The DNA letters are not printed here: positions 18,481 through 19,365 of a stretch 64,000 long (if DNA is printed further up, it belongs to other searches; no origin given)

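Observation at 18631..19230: Unassigned Trp/Arg-rich N-terminal domain fused to the GIY-YIG nuclease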

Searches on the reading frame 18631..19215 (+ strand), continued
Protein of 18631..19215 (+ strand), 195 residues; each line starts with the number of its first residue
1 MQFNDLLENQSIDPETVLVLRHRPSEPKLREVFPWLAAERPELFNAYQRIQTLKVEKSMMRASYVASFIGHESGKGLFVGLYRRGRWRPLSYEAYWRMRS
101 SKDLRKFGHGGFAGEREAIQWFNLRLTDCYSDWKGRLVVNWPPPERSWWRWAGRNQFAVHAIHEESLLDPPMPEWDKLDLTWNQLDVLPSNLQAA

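Call 95: find_encoding_contigs(protein=P0152, flank=5000, max_places=3)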
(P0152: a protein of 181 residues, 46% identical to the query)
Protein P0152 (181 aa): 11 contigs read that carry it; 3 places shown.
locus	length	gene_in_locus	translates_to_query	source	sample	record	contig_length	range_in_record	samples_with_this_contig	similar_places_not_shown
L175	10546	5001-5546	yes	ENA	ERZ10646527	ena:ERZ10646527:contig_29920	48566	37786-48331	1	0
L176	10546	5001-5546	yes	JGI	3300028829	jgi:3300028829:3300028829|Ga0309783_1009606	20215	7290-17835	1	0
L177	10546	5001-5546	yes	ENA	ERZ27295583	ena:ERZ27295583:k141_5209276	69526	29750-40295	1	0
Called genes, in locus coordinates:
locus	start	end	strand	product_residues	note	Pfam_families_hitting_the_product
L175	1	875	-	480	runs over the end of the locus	PF07690:MFS_1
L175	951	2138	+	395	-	PF01943:Polysacc_synt (weak)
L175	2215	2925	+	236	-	PF02754:CCG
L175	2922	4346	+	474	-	PF02589:LUD_dom, PF13187:Fer4_9 (faint), PF13183:Fer4_8, PF13237:Fer4_10 (faint), PF12838:Fer4_7 (weak), PF13534:Fer4_17 (weak), PF11870:LutB_C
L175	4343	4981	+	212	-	PF02589:LUD_dom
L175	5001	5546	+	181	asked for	-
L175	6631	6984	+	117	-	PF01527:HTH_Tnp_1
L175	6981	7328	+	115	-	PF05717:TnpB_IS66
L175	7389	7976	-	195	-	-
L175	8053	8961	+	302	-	PF03050:DDE_Tnp_IS66, PF13817:DDE_Tnp_IS66_C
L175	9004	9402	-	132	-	-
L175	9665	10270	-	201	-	PF01026:TatD_DNase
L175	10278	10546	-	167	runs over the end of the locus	?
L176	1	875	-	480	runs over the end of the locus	PF07690:MFS_1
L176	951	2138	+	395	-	PF01943:Polysacc_synt (weak)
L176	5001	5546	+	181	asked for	-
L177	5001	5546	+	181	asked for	-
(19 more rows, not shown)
